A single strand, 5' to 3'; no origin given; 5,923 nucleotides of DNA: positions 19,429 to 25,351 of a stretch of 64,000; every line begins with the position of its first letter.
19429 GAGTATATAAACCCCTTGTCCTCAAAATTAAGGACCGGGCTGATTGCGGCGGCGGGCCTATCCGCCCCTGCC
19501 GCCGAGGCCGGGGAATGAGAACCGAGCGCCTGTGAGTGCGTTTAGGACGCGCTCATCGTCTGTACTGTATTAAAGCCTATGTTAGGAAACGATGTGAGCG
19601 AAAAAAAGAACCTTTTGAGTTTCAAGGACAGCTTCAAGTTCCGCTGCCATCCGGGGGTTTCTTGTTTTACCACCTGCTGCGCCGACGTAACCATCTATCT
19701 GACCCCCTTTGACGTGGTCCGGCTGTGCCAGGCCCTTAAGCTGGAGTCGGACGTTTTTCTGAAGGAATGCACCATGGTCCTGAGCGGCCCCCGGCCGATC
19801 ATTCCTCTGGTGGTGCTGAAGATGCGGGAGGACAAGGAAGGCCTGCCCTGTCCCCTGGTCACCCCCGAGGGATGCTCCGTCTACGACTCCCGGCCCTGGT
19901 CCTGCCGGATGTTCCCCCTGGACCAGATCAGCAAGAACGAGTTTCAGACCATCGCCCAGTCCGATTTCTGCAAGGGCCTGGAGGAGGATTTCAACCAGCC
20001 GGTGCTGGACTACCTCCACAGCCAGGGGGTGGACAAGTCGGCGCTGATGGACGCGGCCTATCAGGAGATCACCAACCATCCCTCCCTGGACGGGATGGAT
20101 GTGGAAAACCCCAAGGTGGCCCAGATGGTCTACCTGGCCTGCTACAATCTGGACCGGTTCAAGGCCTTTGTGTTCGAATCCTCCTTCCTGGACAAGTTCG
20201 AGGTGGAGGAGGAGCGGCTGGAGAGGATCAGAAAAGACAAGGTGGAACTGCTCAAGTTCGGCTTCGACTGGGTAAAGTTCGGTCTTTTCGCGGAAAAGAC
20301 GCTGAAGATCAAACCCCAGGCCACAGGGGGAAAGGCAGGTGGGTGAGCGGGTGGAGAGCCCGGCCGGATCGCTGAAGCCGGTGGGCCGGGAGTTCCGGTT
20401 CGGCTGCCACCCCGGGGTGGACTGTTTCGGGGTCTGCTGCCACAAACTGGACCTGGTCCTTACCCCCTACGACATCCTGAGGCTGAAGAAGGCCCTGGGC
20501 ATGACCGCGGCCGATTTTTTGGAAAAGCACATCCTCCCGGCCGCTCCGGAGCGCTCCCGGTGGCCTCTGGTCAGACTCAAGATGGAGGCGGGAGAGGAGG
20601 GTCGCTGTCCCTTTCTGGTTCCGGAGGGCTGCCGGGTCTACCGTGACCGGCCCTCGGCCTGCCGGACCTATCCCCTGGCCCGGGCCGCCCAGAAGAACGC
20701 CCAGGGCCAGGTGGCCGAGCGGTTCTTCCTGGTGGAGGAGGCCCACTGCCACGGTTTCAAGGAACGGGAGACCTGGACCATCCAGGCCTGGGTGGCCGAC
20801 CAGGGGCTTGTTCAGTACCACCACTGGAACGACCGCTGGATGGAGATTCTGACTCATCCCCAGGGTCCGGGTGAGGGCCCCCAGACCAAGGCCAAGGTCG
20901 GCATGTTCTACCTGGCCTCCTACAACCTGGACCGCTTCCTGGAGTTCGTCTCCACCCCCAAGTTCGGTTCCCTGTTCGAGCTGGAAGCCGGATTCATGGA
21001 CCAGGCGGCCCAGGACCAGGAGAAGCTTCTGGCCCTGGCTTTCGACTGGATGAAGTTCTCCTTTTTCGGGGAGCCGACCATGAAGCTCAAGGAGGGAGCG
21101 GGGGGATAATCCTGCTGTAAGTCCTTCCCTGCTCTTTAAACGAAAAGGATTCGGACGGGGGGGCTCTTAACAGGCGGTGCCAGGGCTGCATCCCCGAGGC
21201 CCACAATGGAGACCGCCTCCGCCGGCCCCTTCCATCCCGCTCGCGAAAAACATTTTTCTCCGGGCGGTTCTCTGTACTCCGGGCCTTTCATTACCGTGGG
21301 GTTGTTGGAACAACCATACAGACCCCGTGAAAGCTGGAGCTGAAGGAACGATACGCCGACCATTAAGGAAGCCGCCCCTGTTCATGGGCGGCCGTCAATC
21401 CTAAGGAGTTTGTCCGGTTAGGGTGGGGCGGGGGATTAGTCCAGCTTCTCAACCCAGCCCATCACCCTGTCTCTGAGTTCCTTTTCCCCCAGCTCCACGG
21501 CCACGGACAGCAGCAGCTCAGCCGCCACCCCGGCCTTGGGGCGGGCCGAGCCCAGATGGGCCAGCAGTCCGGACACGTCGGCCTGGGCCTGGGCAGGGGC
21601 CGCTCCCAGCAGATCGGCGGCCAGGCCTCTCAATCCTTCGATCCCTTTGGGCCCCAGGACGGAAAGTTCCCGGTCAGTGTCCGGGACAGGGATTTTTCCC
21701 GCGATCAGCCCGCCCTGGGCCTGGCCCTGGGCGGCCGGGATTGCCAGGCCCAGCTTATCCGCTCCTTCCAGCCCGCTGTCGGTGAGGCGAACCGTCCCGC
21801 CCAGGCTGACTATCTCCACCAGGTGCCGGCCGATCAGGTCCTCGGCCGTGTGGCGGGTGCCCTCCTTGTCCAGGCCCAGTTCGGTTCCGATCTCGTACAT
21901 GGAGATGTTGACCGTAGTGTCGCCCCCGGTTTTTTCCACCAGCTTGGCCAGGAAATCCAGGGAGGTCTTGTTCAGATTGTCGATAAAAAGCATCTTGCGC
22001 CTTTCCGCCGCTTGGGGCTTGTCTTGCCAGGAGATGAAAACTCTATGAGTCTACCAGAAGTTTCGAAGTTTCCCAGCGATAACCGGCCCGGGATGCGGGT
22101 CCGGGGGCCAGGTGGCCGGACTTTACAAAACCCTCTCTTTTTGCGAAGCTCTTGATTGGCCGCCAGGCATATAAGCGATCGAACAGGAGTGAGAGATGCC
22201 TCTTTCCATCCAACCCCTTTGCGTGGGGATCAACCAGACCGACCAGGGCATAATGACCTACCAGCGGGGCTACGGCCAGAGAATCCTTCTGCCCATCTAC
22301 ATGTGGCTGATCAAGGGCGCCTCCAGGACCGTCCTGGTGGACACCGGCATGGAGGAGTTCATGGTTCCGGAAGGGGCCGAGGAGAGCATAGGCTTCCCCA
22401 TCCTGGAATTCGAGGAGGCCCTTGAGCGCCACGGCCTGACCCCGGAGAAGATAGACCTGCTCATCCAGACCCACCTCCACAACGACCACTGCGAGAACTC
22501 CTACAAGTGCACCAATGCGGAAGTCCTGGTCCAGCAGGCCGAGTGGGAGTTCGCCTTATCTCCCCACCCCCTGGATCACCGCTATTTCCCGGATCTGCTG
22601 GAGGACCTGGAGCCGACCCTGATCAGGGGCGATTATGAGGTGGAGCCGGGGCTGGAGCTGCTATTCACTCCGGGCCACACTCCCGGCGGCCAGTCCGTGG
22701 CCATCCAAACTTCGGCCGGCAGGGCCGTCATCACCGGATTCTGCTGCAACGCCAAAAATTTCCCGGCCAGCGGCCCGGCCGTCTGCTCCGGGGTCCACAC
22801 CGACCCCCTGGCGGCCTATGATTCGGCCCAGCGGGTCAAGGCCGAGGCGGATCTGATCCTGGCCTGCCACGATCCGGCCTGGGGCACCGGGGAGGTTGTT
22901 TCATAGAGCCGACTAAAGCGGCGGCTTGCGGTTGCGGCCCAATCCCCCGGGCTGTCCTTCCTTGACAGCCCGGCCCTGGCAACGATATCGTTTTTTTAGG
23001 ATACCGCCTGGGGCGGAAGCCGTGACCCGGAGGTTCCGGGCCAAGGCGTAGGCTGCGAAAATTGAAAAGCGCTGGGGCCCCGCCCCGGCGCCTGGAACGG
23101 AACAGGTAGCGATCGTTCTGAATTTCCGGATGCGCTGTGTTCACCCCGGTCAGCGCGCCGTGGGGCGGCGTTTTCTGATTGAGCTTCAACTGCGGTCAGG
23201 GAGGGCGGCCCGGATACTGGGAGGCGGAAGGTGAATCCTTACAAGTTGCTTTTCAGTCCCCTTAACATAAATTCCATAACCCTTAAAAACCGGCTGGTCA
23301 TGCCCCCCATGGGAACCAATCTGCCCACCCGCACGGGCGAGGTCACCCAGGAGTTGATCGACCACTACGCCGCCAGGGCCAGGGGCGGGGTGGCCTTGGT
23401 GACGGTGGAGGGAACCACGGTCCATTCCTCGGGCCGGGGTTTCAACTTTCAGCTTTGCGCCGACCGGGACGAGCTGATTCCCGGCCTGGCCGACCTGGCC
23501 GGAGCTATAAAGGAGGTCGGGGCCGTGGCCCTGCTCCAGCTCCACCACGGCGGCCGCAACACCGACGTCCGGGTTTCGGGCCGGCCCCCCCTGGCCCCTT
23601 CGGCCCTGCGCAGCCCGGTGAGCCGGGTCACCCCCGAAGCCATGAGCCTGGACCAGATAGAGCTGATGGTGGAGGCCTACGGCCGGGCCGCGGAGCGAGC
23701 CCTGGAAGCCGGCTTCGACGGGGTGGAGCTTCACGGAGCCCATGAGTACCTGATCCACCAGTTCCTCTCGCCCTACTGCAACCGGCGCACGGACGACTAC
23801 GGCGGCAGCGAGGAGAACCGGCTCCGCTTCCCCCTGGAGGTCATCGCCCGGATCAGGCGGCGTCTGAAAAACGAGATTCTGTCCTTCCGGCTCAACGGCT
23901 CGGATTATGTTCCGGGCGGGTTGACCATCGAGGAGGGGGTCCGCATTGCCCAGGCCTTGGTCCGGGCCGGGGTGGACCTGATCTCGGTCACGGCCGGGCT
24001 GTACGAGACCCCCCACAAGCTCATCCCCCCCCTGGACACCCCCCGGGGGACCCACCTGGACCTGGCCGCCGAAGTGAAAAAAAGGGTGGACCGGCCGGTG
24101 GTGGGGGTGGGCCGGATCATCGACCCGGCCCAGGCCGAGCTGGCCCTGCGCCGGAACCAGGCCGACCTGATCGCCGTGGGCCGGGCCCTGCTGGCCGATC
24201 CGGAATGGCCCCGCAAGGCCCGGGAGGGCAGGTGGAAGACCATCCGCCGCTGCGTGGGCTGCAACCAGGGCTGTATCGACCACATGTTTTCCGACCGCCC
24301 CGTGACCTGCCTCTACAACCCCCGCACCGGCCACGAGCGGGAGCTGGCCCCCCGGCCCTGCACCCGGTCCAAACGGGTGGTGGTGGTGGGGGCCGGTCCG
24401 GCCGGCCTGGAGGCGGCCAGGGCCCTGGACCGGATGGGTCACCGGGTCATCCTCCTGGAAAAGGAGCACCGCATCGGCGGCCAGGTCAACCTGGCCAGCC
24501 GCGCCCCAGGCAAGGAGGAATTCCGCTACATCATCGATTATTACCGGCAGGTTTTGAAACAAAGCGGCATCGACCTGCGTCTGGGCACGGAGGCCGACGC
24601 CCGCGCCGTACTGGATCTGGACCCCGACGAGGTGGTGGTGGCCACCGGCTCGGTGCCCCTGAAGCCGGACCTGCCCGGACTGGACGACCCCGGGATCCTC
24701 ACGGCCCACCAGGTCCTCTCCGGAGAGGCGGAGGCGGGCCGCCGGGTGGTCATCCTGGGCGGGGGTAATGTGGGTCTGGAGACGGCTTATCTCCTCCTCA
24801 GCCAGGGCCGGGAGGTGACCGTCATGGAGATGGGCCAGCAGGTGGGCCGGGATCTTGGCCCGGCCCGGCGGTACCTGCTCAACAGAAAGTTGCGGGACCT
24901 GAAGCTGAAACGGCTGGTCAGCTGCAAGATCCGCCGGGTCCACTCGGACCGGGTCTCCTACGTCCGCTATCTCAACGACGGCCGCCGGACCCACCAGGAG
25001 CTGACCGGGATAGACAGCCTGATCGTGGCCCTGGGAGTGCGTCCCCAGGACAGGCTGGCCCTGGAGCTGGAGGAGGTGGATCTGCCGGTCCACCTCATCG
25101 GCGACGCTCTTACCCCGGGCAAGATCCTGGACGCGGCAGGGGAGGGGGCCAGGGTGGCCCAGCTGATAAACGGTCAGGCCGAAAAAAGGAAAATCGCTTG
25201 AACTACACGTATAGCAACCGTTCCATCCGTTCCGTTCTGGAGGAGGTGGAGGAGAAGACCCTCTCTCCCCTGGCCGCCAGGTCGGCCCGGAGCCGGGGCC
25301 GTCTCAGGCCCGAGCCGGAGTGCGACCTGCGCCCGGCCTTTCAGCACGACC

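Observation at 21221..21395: About 170-nt conserved non-coding element present twice (21.2 kb and 26.4 kb): candidate sRNA pair or novel repeat; coding status ambiguous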

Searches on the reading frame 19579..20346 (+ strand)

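Call 21: search_protein_families(library=pfam, proteins=[window:19579-20346:+])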
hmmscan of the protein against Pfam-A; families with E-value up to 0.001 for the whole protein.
window:19579-20346:+ (255 aa): 1 family
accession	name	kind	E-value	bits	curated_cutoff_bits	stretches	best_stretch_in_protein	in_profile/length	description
PF03692.20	CxxCxxCC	-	6.7e-08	33.6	23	1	28-124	4-79/85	Putative zinc- or iron-chelating domain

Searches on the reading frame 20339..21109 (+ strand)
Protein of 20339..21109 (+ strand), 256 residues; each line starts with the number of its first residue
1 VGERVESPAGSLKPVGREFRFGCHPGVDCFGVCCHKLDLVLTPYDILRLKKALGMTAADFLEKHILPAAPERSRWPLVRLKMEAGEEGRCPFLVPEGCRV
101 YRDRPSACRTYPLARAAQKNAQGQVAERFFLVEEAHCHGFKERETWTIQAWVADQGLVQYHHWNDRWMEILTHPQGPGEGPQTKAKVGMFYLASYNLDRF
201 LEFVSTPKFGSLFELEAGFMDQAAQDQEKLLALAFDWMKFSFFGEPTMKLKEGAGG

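Call 21: search_protein_families(library=pfam, proteins=[window:20339-21109:+])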
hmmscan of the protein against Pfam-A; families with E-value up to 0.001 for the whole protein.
window:20339-21109:+ (256 aa): 1 family
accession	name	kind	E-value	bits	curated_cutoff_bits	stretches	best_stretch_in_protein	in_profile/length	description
PF03692.20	CxxCxxCC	-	5.2e-11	43.5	23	1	28-126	4-73/85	Putative zinc- or iron-chelating domain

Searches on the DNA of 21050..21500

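Call 6: search_rna_families(source=window, start=21050, end=21500, threshold=evalue, max_evalue=10, show_alignments=3)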
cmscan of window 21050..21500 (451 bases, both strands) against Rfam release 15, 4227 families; matches with E-value up to 10: 2.
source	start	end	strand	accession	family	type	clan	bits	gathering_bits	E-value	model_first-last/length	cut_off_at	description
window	21278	21337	+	RF03718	mir-2804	Gene; miRNA;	-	17.9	86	1.3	1-78/78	no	mir-2804 microRNA precursor family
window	21369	21419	-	RF02677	NsiR4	Gene; sRNA;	-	13.2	40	2.8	1-65/65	no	Nitrogen stress-induced RNA 4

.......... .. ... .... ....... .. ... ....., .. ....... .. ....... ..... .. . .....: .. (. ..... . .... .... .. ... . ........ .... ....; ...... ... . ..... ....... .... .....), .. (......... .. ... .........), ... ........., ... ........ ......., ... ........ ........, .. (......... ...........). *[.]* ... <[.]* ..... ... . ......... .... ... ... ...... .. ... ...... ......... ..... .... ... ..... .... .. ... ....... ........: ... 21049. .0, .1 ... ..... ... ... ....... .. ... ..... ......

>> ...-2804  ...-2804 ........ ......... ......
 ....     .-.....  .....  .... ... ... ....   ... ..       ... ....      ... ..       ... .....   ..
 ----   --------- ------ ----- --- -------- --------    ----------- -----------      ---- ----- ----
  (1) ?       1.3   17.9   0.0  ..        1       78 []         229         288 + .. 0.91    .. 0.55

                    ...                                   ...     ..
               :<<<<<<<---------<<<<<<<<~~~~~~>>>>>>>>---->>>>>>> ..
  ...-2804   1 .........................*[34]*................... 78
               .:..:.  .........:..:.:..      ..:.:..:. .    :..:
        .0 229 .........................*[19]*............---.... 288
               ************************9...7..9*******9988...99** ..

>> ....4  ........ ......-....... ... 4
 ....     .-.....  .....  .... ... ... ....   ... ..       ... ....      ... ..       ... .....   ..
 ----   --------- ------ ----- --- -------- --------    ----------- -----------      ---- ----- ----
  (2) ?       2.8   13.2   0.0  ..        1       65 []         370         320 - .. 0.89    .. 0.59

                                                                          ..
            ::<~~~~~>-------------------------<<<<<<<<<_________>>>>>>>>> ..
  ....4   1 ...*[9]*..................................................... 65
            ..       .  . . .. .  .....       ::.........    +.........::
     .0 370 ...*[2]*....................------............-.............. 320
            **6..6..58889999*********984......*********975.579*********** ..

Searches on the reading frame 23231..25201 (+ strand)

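Call 21: search_protein_families(library=pfam, proteins=[window:23231-25201:+])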
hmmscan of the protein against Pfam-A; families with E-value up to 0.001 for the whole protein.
window:23231-25201:+ (656 aa): 17 families
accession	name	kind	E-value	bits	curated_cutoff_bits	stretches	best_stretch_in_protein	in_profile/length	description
PF00724.26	Oxidored_FMN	-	2.2e-76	257.8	27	1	7-334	2-339/342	NADH:flavin oxidoreductase / NADH oxidase family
PF07992.20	Pyr_redox_2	-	2.3e-32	113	26.1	1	382-619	2-250/291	Pyridine nucleotide-disulphide oxidoreductase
PF00070.33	Pyr_redox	-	6.5e-18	65.5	22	2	505-574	1-70/82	Pyridine nucleotide-disulphide oxidoreductase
PF13450.12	NAD_binding_8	-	2.6e-15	56.9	21.9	1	385-437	1-51/68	NAD(P)-binding Rossmann-like domain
PF13738.12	Pyr_redox_3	-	6e-15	55.7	30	2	466-606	126-270/305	Pyridine nucleotide-disulphide oxidoreductase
PF01266.30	DAO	-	5.8e-12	46.2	27.9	2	382-418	1-38/353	FAD dependent oxidoreductase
PF03486.20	HI0933_like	-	1.6e-11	44.6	50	1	382-422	2-42/244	HI0933-like protein Rossmann domain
PF12831.13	FAD_oxidored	-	9.5e-10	38.8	27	1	383-419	2-38/416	FAD dependent oxidoreductase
PF01262.27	AlaDh_PNT_C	-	3.8e-09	36.7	23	1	379-419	27-67/214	Alanine dehydrogenase/PNT, C-terminal domain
PF00890.30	FAD_binding_2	-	5.4e-09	36.2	20.4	1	383-422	2-41/414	FAD binding domain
PF13241.12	NAD_binding_7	-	4.2e-08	34.1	22.1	0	503-533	7-37/104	Putative NAD(P)-binding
PF01946.23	Thi4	-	6.5e-08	32.5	26.2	1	382-420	19-58/235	Thi4 family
PF01593.30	Amino_oxidase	-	7.5e-08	32.5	19.8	1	391-420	2-31/443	Flavin containing amine oxidoreductase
PF01134.28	GIDA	-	8e-08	32.2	22.1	1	383-416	2-36/391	Glucose inhibited division protein A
PF01494.25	FAD_binding_3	-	2.4e-07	30.8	22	1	382-413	3-34/349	FAD binding domain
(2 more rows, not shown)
